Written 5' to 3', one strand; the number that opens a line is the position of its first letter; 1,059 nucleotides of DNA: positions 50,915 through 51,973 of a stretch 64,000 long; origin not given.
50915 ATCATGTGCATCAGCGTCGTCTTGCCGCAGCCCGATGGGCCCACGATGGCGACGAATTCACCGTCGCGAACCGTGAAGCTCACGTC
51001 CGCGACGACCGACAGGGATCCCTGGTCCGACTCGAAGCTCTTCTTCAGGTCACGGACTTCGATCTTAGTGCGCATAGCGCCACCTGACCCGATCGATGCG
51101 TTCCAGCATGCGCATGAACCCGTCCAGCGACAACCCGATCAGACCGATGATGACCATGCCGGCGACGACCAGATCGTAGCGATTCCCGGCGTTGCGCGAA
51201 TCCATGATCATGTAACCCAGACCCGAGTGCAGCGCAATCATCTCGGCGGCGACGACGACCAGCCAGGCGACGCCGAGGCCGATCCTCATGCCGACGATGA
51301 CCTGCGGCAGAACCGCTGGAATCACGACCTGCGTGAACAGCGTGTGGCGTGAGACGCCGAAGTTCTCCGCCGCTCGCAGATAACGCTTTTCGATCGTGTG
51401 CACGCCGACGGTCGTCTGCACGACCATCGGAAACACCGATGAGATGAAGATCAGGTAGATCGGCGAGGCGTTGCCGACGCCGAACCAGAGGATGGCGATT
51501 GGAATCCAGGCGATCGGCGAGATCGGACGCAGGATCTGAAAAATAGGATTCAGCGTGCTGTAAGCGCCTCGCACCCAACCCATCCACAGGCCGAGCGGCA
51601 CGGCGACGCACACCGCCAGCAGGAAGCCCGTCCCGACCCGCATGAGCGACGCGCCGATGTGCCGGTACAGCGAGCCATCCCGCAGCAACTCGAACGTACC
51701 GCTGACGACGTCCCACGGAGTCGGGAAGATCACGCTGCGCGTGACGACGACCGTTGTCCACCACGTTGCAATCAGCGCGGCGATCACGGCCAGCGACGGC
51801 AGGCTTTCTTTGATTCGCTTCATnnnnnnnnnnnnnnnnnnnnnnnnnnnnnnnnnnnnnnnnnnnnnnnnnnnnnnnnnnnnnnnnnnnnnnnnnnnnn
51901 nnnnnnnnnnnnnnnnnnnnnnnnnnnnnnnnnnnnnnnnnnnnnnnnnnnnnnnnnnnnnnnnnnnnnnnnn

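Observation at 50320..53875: Five-gene module: NitT/TauT-type ABC importer + SCO copper chaperone + cupredoxin-like protein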

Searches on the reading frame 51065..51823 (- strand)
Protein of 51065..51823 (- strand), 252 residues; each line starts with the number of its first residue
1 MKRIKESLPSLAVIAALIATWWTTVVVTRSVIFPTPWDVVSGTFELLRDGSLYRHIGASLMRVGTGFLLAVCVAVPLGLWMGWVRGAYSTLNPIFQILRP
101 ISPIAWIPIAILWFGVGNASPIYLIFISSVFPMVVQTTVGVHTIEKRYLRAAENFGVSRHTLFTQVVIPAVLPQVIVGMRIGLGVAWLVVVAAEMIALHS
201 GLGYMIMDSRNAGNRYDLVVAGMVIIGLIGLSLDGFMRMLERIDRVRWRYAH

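Call 3: search_protein_families(library=pfam, proteins=[window:51065-51823:-], max_evalue=0.01)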
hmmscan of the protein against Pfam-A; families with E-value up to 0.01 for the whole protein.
window:51065-51823:- (252 aa): 1 family
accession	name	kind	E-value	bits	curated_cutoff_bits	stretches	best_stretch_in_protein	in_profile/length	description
PF00528.27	BPD_transp_1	-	1.2e-21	77.7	26.4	1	74-242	1-180/184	Binding-protein-dependent transport system inner membrane component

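Call 5: search_protein_families(library=ncbifam, proteins=[window:51065-51823:-], max_evalue=0.01)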
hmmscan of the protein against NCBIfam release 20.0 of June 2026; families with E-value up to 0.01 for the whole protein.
window:51065-51823:- (252 aa): 21 families
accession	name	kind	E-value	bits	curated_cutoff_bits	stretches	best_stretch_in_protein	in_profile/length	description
NF040733.1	ABC_perm_U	equivalog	5.9e-55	186.5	295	1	3-250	4-250/251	ABC transporter permease subunit SaoP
TIGR01183.1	ntrB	equivalog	1.9e-46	158.3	209.05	1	51-238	14-200/202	nitrate ABC transporter permease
NF007545.0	PRK10160.1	equivalog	1.2e-45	156.1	342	1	10-242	27-265/275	taurine ABC transporter permease TauC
NF008470.0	PRK11365.1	equivalog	1.2e-36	126.5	347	1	24-251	30-255/263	aliphatic sulfonate ABC transporter permease SsuC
NF008196.0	PRK10952.1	equivalog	1.3e-16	60.4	439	1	60-245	150-333/356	glycine betaine/L-proline ABC transporter permease ProW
TIGR03416.1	ABC_choXWV_perm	equivalog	1.6e-14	54.1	363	1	41-233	73-263/267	choline ABC transporter permease subunit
TIGR01581.1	Mo_ABC_porter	hypoth_equivalog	1e-05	25.1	210.3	1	125-179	111-164/225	ABC transporter permease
TIGR01097.1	PhnE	equivalog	1.4e-05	24.7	216.7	1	50-176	55-185/252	phosphonate ABC transporter, permease protein PhnE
TIGR02141.1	modB_ABC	equivalog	5.2e-05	23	182.6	1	130-181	91-143/208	molybdate ABC transporter permease subunit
NF011690.0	PRK15110.1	equivalog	0.00011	21.8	432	1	141-231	207-296/321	putrescine export ABC transporter permease SapB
TIGR02139.1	permease_CysT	equivalog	0.00015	21.5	246.1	1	122-183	137-197/265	sulfate ABC transporter permease subunit CysT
NF007044.0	PRK09497.1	equivalog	0.00017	21.2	348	1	118-183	151-215/285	spermidine/putrescine ABC transporter permease PotB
TIGR00969.1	3a0106s02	subfamily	0.0002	20.9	240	1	123-226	149-256/272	sulfate ABC transporter permease subunit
NF007047.0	PRK09500.1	equivalog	0.00023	20.8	326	1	122-191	131-201/257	spermidine/putrescine ABC transporter permease PotC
NF008208.0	PRK10971.1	equivalog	0.00023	20.7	415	1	109-182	136-204/277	sulfate/thiosulfate ABC transporter permease CysT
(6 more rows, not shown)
